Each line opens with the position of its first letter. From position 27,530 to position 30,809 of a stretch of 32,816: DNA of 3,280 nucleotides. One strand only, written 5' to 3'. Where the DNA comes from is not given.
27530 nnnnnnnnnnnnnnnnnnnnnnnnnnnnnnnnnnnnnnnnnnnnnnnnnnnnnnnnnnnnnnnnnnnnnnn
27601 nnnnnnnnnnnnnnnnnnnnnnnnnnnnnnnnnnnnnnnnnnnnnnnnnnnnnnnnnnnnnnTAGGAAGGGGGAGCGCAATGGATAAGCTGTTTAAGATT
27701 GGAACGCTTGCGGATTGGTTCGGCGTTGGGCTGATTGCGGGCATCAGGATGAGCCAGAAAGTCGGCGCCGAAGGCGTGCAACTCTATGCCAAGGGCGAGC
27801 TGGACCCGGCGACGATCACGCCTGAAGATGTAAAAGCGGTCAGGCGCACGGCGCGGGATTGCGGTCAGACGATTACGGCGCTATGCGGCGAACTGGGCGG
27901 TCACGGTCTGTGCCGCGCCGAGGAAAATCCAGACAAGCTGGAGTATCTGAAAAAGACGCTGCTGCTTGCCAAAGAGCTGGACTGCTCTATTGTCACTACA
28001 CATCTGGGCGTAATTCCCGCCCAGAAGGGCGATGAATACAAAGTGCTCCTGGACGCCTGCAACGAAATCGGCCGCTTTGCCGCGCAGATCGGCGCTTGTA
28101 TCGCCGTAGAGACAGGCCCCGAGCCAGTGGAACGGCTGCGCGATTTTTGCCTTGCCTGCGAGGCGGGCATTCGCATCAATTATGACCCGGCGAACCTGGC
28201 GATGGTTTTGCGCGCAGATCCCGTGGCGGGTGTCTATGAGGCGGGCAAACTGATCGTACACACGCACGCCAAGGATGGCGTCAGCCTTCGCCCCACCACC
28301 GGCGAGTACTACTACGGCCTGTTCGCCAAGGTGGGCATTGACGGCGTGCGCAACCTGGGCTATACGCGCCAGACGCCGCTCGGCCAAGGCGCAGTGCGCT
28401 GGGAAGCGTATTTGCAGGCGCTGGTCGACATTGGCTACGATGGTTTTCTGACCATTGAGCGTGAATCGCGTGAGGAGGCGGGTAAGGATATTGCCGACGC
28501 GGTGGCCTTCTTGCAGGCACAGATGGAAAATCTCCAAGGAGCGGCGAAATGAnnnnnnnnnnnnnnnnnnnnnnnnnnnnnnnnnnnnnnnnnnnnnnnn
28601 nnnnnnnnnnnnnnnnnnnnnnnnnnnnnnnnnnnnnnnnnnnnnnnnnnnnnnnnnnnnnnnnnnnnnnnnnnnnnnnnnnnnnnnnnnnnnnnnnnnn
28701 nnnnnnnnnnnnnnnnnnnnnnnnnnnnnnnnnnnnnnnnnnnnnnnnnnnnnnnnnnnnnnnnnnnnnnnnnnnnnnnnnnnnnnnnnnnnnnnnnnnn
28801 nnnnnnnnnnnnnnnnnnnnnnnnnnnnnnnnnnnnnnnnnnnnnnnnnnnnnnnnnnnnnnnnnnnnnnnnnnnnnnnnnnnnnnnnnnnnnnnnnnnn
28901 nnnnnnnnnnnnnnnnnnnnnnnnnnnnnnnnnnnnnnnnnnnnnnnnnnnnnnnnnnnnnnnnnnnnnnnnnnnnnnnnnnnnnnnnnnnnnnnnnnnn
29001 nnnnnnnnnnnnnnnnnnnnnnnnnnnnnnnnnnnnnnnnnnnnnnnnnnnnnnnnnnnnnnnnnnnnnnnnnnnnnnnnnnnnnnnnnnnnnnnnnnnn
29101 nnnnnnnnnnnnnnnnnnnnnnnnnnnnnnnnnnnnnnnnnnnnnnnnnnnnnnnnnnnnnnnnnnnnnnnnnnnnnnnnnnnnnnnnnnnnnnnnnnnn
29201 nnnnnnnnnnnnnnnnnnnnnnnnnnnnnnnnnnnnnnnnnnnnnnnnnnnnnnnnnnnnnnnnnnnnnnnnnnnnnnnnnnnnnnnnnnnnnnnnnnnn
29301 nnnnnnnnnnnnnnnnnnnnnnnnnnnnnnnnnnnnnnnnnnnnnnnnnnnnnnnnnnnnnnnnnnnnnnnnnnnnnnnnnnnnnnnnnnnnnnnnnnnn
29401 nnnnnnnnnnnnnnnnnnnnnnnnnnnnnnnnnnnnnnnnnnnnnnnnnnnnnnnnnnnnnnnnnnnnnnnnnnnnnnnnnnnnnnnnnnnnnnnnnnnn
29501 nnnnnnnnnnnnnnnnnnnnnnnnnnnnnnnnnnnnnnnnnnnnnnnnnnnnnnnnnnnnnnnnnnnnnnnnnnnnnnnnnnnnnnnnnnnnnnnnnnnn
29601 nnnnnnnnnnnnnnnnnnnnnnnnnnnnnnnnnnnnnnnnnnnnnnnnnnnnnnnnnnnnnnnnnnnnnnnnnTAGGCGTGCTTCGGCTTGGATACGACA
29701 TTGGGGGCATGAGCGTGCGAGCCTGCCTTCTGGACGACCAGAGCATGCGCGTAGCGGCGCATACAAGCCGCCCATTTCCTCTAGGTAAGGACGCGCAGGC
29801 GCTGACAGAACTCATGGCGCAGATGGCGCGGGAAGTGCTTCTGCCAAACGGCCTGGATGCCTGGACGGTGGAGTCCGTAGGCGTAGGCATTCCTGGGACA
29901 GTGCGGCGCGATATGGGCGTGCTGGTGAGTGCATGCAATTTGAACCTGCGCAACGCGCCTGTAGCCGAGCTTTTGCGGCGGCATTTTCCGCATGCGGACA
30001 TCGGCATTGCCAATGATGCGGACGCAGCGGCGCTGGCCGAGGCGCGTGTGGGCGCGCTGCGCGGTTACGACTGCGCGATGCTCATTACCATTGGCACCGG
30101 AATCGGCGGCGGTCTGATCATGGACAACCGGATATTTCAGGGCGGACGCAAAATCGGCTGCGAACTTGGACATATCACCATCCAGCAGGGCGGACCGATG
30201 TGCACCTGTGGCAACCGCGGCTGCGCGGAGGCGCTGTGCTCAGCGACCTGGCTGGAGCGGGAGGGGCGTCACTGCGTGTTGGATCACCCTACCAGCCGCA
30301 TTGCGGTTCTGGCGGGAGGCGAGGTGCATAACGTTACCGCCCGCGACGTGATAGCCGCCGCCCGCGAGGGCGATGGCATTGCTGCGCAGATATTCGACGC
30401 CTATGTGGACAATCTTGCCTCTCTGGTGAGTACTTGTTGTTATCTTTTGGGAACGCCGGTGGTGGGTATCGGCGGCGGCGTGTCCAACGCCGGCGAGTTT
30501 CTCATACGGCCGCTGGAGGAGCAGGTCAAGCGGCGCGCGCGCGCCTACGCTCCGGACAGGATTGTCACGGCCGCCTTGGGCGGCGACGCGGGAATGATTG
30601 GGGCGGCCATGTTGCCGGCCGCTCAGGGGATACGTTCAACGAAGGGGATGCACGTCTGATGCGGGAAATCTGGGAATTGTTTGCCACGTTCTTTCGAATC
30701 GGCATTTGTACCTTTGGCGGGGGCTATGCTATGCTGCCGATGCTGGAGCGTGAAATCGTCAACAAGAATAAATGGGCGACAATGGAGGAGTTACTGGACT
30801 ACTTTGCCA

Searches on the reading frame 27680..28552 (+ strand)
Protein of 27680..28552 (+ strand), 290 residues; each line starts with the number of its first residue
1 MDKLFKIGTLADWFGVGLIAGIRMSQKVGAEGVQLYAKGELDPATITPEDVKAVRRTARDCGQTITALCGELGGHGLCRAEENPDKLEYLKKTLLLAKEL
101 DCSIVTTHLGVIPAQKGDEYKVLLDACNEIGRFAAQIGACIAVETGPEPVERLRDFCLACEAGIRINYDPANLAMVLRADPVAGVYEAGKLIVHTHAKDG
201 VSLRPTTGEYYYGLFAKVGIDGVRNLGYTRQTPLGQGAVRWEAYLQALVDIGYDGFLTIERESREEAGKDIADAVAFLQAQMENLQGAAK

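Call 36: search_protein_families(library=pfam, proteins=[window:27680-28552:+], max_evalue=0.001)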
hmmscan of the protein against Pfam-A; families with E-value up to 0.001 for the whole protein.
window:27680-28552:+ (290 aa): 1 family
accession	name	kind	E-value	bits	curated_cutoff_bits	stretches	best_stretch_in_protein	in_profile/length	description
PF01261.30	AP_endonuc_2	-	1.6e-26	94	31.1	1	26-280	5-248/249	Xylose isomerase-like TIM barrel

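Call 43: search_protein_families(library=ncbifam, proteins=[window:27680-28552:+], max_evalue=0.001)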
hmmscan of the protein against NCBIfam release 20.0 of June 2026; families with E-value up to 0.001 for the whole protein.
window:27680-28552:+ (290 aa): 2 families
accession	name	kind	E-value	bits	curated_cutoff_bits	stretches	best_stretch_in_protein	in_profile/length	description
NF009688.0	PRK13209.1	subfamily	9.9e-05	21.5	317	1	228-285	221-280/286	L-ribulose-5-phosphate 3-epimerase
NF009689.0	PRK13210.1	subfamily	0.00022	20.5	200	1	227-284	222-281/286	L-ribulose-5-phosphate 3-epimerase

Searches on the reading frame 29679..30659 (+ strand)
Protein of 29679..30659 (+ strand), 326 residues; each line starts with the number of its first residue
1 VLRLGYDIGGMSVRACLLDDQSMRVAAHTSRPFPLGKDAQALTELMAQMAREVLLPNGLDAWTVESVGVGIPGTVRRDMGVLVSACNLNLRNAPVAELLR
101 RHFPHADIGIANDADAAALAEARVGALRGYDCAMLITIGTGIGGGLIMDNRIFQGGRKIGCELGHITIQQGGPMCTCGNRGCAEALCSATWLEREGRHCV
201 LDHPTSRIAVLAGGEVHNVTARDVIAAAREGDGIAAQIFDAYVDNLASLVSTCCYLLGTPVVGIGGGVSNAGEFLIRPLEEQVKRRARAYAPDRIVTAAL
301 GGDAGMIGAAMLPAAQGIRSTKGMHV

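Call 43: search_protein_families(library=ncbifam, proteins=[window:29679-30659:+], max_evalue=0.001)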
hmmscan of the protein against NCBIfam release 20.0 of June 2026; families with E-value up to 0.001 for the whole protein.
window:29679-30659:+ (326 aa): 12 families
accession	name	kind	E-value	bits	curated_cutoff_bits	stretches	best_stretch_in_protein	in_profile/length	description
TIGR00744.1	ROK_glcA_fam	subfamily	6.3e-52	176.8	260.35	1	4-314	1-309/318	ROK family glucokinase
NF007251.0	PRK09698.1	equivalog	4.9e-35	121.2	253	2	4-201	9-202/304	allose kinase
NF003461.0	PRK05082.1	subfamily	5.3e-32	111.4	283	1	3-313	3-286/291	N-acetylmannosamine kinase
NF047937.1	TransRegNagC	equivalog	1.2e-29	103.8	650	1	9-304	87-375/399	DNA-binding transcriptional regulator NagC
NF047821.1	NactlManKinNanK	equivalog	9.1e-29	100.9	450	1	1-312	1-285/288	N-acetylmannosamine kinase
NF009835.0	PRK13310.1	equivalog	1.4e-25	90.3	380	1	4-312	3-299/303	N-acetylglucosamine kinase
NF007108.0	PRK09557.1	equivalog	1.5e-25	90.1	443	1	1-312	1-299/303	fructokinase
NF049930.1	TransRegMlc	equivalog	5.2e-25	88.6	530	1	63-312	145-389/405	sugar metabolism global transcriptional regulator Mlc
NF045551.1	GK_Pyrobac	equivalog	2.9e-20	72.8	500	1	59-312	43-279/294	ATP-dependent glucokinase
NF045942.1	PolPhglucPhase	equivalog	1.7e-19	70.5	250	1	4-170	3-158/242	polyphosphate--glucose phosphotransferase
NF009836.0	PRK13311.1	equivalog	9.4e-18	64.3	551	1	4-266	3-253/256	N-acetyl-D-glucosamine kinase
NF042998.1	bglucokin_BglK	equivalog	5.7e-14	52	550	1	62-310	52-282/291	beta-glucoside kinase BglK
